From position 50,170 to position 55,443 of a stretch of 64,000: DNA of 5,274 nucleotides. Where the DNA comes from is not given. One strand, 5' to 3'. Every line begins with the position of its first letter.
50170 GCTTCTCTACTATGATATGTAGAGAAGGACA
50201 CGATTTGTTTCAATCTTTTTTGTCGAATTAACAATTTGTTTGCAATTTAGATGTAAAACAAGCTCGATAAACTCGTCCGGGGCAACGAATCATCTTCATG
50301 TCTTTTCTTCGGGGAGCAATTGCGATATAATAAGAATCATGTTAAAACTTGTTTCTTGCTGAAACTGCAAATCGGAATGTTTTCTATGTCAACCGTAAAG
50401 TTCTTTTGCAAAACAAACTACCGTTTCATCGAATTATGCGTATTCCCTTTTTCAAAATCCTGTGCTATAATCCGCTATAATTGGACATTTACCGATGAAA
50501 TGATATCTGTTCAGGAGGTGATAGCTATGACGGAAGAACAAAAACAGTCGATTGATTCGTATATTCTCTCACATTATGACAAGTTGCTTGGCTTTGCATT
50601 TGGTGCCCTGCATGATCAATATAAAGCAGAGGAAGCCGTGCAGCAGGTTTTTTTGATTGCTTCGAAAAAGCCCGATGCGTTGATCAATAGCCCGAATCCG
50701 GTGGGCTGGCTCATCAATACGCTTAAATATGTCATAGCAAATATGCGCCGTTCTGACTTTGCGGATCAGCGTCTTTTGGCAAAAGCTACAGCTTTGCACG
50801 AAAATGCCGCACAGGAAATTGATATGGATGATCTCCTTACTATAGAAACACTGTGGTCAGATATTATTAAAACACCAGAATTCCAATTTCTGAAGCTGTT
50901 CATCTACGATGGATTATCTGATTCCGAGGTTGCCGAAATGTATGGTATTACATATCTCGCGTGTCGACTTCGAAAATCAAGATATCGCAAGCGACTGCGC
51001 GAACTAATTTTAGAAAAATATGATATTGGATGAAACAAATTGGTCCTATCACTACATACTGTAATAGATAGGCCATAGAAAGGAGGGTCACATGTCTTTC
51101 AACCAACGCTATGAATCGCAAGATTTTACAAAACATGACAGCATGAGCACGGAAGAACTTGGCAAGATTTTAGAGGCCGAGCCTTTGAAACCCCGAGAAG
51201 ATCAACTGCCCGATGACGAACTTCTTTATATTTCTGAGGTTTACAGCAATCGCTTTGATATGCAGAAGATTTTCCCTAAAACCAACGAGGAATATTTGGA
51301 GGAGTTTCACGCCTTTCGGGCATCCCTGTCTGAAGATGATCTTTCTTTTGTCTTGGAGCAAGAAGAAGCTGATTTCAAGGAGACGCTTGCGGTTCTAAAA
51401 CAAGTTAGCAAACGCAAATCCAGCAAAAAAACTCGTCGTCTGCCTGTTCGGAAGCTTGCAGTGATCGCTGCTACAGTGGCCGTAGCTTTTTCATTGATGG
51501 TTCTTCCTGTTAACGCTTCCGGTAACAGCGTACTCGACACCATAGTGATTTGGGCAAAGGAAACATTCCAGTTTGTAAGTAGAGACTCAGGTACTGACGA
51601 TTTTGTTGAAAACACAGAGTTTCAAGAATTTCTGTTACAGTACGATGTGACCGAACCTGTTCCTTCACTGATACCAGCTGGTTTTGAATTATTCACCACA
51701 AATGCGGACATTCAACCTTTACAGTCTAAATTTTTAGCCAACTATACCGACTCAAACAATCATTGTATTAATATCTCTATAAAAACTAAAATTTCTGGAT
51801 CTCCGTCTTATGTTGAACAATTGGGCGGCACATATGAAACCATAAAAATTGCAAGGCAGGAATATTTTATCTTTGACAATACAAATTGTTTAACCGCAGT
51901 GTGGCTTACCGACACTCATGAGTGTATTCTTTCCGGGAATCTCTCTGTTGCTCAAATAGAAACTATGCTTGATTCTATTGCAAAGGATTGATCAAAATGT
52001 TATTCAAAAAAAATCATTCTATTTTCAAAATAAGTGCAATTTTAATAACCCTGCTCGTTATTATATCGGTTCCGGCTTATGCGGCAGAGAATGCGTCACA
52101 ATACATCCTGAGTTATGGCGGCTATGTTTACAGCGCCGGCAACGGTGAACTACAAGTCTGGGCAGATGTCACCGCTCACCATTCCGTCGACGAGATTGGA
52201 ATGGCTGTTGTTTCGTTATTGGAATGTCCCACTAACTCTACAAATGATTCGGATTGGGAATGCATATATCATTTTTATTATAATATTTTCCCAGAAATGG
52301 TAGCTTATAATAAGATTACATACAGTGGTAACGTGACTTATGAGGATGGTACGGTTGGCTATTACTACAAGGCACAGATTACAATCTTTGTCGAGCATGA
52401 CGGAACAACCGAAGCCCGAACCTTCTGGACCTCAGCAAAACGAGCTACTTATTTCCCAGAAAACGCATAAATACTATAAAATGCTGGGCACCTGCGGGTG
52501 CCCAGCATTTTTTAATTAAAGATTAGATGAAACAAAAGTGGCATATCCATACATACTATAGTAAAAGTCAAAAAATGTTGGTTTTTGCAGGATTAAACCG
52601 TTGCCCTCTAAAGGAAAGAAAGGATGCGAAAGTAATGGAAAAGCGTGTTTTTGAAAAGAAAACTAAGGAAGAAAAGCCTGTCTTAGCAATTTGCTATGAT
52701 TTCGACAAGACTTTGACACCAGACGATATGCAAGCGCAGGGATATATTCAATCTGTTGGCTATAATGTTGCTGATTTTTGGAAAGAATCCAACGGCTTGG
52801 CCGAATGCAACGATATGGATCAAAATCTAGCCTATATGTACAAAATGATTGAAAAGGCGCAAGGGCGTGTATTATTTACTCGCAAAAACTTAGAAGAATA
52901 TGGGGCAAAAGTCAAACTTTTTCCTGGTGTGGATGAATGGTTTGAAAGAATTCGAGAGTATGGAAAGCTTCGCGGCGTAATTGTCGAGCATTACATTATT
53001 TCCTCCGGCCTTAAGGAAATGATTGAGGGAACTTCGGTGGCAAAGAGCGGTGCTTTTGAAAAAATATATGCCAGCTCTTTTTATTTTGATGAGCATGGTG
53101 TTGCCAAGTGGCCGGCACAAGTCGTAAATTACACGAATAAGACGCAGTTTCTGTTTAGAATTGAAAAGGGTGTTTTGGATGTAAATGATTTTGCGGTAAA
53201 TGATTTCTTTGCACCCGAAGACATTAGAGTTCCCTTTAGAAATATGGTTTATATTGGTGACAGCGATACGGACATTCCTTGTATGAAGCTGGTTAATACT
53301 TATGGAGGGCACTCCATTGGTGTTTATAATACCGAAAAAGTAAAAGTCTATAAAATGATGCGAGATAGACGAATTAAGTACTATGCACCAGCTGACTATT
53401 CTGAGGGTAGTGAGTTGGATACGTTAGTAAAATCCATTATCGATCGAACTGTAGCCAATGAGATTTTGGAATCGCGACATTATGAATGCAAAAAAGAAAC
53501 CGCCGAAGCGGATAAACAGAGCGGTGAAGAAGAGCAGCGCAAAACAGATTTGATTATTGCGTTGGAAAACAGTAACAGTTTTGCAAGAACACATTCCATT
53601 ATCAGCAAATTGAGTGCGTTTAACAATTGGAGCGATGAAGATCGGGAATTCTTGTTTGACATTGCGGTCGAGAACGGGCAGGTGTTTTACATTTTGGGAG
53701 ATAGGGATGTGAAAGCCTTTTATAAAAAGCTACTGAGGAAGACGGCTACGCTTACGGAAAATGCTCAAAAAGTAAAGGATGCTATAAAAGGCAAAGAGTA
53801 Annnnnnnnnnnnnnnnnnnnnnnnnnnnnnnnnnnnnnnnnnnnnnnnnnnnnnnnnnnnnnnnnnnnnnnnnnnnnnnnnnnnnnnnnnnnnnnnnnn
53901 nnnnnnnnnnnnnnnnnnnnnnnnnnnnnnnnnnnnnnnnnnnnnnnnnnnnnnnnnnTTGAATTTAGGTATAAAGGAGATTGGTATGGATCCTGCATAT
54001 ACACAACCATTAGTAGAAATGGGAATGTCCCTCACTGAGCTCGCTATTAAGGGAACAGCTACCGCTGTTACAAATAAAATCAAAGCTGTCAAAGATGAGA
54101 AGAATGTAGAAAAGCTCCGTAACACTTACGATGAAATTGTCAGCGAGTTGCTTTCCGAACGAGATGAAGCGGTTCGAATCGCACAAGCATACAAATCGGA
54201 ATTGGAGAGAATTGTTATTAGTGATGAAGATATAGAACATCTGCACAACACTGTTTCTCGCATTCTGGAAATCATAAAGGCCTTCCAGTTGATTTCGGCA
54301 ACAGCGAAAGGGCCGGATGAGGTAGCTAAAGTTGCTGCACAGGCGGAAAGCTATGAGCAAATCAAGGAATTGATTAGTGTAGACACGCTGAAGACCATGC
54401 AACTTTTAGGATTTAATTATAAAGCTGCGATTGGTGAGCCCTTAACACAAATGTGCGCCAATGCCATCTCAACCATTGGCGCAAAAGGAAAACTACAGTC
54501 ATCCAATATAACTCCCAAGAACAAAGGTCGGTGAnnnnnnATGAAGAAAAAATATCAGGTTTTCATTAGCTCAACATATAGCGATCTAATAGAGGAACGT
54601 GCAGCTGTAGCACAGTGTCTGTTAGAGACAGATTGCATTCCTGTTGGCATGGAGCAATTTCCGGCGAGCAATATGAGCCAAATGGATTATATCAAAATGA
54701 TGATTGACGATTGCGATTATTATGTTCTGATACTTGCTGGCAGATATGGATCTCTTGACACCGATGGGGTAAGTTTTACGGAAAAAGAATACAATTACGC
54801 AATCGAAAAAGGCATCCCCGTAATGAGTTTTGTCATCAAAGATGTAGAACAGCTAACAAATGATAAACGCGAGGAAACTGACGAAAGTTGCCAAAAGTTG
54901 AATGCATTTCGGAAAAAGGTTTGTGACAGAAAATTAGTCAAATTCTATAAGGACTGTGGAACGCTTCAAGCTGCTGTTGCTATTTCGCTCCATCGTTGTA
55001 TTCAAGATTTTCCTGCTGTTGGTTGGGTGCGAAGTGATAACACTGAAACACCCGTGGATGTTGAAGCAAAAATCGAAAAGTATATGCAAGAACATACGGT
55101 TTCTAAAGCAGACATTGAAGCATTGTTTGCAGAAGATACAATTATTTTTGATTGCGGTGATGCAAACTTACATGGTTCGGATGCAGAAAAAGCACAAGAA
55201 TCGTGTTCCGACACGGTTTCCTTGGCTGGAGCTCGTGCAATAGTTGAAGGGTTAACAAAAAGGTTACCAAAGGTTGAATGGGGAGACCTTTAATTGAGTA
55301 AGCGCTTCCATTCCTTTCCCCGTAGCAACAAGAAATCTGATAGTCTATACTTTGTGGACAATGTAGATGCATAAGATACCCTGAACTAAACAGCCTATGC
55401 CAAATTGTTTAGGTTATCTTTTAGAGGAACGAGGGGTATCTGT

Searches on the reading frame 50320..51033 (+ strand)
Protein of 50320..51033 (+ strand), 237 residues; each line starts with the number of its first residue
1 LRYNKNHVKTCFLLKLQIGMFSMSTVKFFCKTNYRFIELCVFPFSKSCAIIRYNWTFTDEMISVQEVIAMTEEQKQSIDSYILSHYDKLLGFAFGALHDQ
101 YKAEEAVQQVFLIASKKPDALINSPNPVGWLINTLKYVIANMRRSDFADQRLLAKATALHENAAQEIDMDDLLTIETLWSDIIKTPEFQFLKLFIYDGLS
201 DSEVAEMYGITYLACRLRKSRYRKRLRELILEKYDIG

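Call 27: search_protein_families(library=pfam, proteins=[window:50320-51033:+], max_evalue=0.01)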
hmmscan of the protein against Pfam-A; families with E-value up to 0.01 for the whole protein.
window:50320-51033:+ (237 aa): 1 family
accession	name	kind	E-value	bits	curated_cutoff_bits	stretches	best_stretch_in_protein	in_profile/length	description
PF04542.20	Sigma70_r2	-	0.00035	20.7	24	1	83-145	3-67/71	Sigma-70 region 2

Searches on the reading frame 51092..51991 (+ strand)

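Call 27: search_protein_families(library=pfam, proteins=[window:51092-51991:+], max_evalue=0.01)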
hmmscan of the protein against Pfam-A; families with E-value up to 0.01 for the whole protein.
window:51092-51991:+ (299 aa): 1 family
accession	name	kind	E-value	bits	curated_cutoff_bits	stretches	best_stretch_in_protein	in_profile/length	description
PF14285.11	DUF4367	-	8.1e-10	39.6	22.1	1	189-296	2-110/110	Domain of unknown function (DUF4367)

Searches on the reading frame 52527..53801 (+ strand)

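Call 27: search_protein_families(library=pfam, proteins=[window:52527-53801:+], max_evalue=0.01)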
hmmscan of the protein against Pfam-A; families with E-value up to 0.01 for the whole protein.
window:52527-53801:+ (424 aa): 1 family
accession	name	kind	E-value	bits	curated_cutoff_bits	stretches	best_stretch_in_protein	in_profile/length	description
PF12710.13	HAD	-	2.2e-09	38.4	27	1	57-254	3-189/189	haloacid dehalogenase-like hydrolase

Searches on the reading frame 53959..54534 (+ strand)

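Call 27: search_protein_families(library=pfam, proteins=[window:53959-54534:+], max_evalue=0.01)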
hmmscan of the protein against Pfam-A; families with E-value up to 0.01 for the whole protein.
window:53959-54534:+ (191 aa): 1 family
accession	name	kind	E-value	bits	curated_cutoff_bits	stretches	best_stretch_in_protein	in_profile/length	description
PF06255.18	MafB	-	0.0011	18.9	25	1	29-116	135-218/312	Neisseria toxin MafB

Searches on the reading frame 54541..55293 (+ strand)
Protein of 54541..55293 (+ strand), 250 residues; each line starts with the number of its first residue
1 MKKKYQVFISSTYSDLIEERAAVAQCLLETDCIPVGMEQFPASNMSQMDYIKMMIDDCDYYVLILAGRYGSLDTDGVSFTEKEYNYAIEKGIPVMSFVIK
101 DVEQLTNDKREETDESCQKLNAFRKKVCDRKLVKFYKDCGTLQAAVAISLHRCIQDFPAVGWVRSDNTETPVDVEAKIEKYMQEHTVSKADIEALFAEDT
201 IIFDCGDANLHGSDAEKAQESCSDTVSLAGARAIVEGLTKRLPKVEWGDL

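Call 27: search_protein_families(library=pfam, proteins=[window:54541-55293:+], max_evalue=0.01)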
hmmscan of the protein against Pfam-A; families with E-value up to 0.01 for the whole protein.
window:54541-55293:+ (250 aa): 1 family
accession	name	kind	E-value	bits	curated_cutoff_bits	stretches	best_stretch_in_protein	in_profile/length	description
PF13271.11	DUF4062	-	3.4e-30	104.5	24.7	1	6-87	1-82/82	Domain of unknown function (DUF4062)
